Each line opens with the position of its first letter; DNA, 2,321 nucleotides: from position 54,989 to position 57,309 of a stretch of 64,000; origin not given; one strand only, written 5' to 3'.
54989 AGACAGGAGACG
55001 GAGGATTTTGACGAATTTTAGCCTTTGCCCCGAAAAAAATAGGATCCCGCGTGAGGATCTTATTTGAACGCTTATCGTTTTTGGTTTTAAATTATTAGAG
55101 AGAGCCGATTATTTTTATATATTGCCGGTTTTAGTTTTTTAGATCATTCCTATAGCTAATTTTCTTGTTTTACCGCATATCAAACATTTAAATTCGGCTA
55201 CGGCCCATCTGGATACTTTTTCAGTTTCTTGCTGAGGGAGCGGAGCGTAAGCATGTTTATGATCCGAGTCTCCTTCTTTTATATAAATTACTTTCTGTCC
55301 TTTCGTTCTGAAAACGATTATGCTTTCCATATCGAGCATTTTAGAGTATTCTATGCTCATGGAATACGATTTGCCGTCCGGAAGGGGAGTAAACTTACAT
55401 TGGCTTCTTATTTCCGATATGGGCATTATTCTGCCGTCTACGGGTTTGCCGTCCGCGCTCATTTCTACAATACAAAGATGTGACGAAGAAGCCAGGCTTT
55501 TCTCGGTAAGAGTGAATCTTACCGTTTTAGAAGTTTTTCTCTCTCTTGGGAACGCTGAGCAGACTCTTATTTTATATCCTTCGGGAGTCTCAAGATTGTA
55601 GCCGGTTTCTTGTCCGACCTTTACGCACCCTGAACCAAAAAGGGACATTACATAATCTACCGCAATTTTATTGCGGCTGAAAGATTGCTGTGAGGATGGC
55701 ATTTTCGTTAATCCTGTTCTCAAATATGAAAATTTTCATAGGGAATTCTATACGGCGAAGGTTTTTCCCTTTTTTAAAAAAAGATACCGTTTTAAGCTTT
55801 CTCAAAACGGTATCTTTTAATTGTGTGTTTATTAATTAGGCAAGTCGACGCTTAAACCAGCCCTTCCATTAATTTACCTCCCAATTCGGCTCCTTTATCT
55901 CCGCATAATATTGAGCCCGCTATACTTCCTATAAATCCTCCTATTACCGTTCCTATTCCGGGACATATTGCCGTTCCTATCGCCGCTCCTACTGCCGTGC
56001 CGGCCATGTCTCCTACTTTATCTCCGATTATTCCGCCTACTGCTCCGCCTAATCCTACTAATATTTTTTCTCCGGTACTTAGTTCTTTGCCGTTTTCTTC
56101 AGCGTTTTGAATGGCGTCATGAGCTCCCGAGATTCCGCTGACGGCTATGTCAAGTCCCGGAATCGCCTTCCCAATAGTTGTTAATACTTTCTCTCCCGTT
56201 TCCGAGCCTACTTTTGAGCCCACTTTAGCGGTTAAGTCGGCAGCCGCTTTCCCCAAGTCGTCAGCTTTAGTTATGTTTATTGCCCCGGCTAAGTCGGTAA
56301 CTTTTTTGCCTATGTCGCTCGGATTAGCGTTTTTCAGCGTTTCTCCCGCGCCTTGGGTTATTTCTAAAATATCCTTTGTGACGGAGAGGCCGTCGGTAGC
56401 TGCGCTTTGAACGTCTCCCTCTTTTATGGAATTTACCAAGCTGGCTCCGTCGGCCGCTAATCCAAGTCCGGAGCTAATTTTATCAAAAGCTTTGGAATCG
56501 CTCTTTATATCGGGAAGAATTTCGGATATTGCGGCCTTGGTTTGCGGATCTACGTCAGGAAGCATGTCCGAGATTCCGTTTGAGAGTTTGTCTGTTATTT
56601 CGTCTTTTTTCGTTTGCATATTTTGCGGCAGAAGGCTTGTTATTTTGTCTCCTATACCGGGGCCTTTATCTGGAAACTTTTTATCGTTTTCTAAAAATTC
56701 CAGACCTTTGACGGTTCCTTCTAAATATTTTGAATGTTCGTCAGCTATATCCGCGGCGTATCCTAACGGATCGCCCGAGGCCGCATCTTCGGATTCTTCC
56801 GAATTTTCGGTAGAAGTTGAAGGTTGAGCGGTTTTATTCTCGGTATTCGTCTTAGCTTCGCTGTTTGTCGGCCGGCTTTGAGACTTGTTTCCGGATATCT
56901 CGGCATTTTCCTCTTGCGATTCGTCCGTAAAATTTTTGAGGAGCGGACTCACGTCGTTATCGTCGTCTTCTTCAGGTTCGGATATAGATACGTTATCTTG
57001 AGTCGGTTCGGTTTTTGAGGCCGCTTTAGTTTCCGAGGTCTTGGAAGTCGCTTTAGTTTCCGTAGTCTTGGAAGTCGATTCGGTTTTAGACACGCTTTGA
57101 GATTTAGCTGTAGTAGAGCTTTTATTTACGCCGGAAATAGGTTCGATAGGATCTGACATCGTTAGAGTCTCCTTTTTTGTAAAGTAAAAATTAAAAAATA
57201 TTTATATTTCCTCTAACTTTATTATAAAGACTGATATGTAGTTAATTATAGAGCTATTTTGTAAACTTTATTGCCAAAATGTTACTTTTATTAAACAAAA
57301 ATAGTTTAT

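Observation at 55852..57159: Third glycine-zipper protein with a Ser/Thr/Lys-rich N-terminal repeat region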

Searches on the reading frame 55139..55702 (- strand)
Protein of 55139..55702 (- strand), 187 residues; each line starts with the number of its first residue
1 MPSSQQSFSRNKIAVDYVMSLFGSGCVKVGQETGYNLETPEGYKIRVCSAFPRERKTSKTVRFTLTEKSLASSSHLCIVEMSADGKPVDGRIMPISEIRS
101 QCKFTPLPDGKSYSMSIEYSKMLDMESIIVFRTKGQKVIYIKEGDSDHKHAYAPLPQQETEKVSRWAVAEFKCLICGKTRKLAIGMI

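Call 38: search_protein_families(library=pfam, proteins=[window:55139-55702:-], max_evalue=0.001)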
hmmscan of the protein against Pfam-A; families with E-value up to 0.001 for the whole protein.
window:55139-55702:- (187 aa): 0 families

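Call 65: search_protein_families(library=padloc, proteins=[window:55139-55702:-], max_evalue=0.1)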
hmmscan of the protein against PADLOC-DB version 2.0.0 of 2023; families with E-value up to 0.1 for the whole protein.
window:55139-55702:- (187 aa): 0 families

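Call 66: search_protein_families(library=phrogs, proteins=[window:55139-55702:-], max_evalue=0.01)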
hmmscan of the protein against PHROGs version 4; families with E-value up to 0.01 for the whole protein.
window:55139-55702:- (187 aa): 0 families

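Call 70: find_related_loci(query=window:55139-55702:-, collection=metagenome_contigs, flank=4000)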
Query window:55139-55702:- (187 aa) in metagenome_contigs; peptide patterns used: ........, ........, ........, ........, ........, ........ (x = any residue, [..] = any of these).
97 stretches matched a pattern, but none encodes a relative of the query by tblastn (E <= 1e-3).

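Call 71: search_solved_structures(query=window:55139-55702:-, max_evalue=5)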
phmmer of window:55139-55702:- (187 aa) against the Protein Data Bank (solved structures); distinct sequences matched with E-value up to 5: 2.
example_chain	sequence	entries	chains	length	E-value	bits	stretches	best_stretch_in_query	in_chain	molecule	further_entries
1eqk_A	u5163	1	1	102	0.77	12.8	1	81-148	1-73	ORYZACYSTATIN-I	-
9vpf_A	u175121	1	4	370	2.1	11.4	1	61-112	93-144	D-aspartate oxidase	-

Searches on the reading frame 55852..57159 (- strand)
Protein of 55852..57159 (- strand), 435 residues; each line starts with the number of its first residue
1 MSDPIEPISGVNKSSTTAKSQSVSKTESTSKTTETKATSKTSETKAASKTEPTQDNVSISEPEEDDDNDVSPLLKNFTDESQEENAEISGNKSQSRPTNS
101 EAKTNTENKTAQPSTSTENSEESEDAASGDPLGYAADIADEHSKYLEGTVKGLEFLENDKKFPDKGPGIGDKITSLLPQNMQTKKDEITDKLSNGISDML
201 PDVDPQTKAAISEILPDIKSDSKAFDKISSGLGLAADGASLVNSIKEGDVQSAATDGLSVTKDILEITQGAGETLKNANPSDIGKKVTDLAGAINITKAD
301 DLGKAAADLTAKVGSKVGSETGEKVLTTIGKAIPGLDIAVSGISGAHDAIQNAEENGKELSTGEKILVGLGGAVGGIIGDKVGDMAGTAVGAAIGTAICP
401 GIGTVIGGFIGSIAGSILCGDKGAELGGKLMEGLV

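Call 3: search_protein_families(library=pfam, proteins=[window:55852-57159:-], max_evalue=1)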
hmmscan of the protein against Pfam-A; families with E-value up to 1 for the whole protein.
window:55852-57159:- (435 aa): 3 families
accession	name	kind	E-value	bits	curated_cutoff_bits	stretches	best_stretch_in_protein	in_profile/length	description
PF05433.20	Rick_17kDa_Anti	-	0.0078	16.5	24.2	2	370-398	5-38/43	Glycine zipper 2TM domain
PF13488.11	Gly-zipper_Omp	-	0.56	10.6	25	1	369-397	4-33/46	Glycine zipper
PF04615.18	Utp14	-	0.87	8.5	30.2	0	15-125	429-538/731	Utp14 protein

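Call 4: search_protein_families(library=ncbifam, proteins=[window:55852-57159:-], max_evalue=1)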
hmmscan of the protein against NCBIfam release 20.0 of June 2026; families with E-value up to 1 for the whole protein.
window:55852-57159:- (435 aa): 4 families
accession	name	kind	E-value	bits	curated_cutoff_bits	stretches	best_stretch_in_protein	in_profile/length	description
NF046048.1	NlpC_P60_DIP1281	equivalog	0.21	10.3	517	1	17-144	236-369/587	DIP1281 family NlpC/P60 protein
NF033849.1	ser_rich_anae_1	subfamily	0.22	8.8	650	1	12-279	264-462/1163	serine-rich protein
TIGR00934.2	2a38euk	subfamily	0.24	9.6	441.9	1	16-130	146-256/834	TRK family potassium/sodium uptake transporter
NF047584.1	LIC11612_FN_binding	equivalog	0.76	9.4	260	0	12-124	97-185/323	LIC11612 family fibronectin-binding protein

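Call 9: find_homologous_proteins(query=window:55852-57159:-)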
Query window:55852-57159:- (435 aa): 7 proteins with E <= 0.001 among 8000 candidates.
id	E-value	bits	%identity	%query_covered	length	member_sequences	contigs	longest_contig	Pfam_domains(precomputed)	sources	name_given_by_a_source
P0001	5.1e-263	891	100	100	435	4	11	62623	-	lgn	-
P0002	4.0e-6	45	93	3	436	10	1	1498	-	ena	-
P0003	2.6e-5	42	100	3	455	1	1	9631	PF14107.12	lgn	-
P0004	7.3e-5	41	33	22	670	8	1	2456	-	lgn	-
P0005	1.5e-4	39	67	3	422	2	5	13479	-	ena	-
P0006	1.9e-4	39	61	9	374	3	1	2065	-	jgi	jgi:RHS repeat-associated protein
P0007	3.4e-4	38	34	36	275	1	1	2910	-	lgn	-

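Call 11: find_encoding_contigs(protein=P0001, flank=10000, max_places=10)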
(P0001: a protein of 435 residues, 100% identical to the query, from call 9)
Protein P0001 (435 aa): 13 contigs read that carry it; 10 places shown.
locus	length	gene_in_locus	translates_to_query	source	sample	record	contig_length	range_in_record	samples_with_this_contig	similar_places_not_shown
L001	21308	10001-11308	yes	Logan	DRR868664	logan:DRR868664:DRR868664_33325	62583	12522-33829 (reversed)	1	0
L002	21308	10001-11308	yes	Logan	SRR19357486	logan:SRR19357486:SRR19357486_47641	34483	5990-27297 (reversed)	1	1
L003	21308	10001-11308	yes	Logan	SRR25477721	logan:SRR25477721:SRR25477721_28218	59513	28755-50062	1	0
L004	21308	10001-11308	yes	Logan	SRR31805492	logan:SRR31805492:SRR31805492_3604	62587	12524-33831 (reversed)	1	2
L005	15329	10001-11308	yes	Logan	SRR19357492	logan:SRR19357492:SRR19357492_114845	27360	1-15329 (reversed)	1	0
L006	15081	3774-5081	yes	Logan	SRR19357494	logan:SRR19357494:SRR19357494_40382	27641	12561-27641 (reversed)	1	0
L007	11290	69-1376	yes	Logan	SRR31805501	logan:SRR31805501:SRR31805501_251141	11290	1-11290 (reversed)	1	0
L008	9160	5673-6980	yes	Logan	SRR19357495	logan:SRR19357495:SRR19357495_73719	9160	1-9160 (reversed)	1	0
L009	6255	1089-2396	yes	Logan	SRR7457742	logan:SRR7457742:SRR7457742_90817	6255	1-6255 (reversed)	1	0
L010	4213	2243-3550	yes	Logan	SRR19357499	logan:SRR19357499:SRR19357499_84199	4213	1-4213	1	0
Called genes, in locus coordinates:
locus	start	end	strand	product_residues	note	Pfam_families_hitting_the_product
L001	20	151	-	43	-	-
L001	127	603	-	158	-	PF02525:Flavodoxin_2 (faint), PF12682:Flavodoxin_4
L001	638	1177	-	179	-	PF02525:Flavodoxin_2, PF03358:FMN_red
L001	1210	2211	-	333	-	PF00145:DNA_methylase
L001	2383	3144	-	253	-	PF00037:Fer4 (weak), PF12797:Fer4_2 (faint), PF12838:Fer4_7, PF13187:Fer4_9, PF13237:Fer4_10 (weak), PF14697:Fer4_21, PF00037:Fer4 (weak), PF12837:Fer4_6 (weak), +3 more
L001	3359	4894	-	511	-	PF00149:Metallophos, PF02872:5_nucleotid_C, PF21953:NadN_nucleosid_C (weak)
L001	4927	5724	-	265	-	-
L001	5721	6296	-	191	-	-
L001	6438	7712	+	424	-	PF01546:Peptidase_M20, PF07687:M20_dimer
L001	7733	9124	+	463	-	PF00301:Rubredoxin (faint), PF21349:RUBY_RBDX (weak), PF01645:Glu_synthase, PF01070:FMN_dh (faint)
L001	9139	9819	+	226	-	PF14512:TM1586_NiRdase (faint), PF00881:Nitroreductase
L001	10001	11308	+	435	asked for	-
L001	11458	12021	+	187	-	-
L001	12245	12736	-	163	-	PF00293:NUDIX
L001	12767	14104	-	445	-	-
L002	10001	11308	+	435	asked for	-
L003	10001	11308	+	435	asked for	-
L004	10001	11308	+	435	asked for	-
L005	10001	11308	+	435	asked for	-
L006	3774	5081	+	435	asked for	-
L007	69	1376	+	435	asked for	-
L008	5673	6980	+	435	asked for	-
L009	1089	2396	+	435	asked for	-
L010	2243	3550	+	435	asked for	-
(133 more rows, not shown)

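Call 14: find_related_loci(query=window:55852-57159:-, collection=genome_contigs, flank=10000)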
Query window:55852-57159:- (435 aa) in genome_contigs; peptide patterns used: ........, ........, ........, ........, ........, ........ (x = any residue, [..] = any of these).
110 stretches matched a pattern, but none encodes a relative of the query by tblastn (E <= 1e-3).

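Call 19: list_cluster_members(proteins=[window:55852-57159:-, window:7675-10353:-, window:10930-12699:+, window:12713-14044:+, window:46795-47997:-, window:55139-55702:-])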
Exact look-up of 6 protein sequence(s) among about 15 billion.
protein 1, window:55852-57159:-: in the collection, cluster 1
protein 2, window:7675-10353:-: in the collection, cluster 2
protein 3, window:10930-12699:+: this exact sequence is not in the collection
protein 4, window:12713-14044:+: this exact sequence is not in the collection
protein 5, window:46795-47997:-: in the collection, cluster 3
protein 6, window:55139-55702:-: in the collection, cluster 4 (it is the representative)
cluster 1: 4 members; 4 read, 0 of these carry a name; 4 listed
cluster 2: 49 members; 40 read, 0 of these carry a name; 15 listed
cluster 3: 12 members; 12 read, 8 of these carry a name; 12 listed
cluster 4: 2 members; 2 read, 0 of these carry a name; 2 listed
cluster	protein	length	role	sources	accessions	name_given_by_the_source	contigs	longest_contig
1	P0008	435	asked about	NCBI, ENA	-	-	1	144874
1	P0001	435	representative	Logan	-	-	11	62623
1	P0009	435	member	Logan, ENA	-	-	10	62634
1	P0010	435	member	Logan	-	-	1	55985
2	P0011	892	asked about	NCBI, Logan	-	-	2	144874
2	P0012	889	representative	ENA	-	-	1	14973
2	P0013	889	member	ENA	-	-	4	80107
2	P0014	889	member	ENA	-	-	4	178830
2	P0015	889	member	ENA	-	-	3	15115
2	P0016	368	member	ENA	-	-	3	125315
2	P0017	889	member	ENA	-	-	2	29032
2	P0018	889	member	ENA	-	-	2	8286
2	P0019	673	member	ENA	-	-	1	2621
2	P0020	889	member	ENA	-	-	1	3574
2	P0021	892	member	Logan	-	-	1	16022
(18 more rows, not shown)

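Call 64: search_solved_structures(query=A3, max_evalue=5)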
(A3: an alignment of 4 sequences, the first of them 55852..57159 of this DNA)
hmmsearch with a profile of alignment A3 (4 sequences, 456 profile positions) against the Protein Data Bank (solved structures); distinct sequences matched with E-value up to 5: 4.
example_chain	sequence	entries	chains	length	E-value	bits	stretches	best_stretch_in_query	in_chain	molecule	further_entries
6w16_F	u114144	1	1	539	0.32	13.5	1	257-359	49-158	Fusion glycoprotein F0,Envelope glycoprotein fusion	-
5mqf_R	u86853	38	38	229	0.59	12.6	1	16-104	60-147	Spliceosome-associated protein CWC15 homolog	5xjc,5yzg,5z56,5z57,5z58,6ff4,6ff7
4hhd_A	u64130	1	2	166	1.2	11.6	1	184-284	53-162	Phototropin-1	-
9vko_A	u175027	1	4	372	1.7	11.1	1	25-115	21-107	Invasion protein InvE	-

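Call 65: search_protein_families(library=padloc, proteins=[window:55852-57159:-], max_evalue=0.1)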
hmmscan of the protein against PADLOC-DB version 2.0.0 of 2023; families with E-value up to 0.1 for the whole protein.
window:55852-57159:- (435 aa): 0 families

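Call 66: search_protein_families(library=phrogs, proteins=[window:55852-57159:-], max_evalue=0.01)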
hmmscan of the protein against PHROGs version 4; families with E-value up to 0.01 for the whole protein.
window:55852-57159:- (435 aa): 6 families
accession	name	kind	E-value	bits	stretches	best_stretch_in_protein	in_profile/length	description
phrog_3405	-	unknown function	1.8e-09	37.8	1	281-427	358-505/645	-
phrog_794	-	tail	3.5e-05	23.7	1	265-430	544-674/763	tail length tape measure protein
phrog_16692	-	unknown function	6.9e-05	22.4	1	339-430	679-767/1107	-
phrog_14486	-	unknown function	0.00045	20.6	1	383-431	365-409/489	-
phrog_30731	-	unknown function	0.0062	15.6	1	373-425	878-925/1060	-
phrog_10093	-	tail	0.0062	14.9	0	335-427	1100-1200/1899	tail length tape measure protein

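Call 86: search_protein_families(library=pfam, proteins=[P0006], max_evalue=0.01)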
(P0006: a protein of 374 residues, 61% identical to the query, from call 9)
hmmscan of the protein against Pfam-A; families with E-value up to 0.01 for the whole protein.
P0006 (374 aa): 0 families
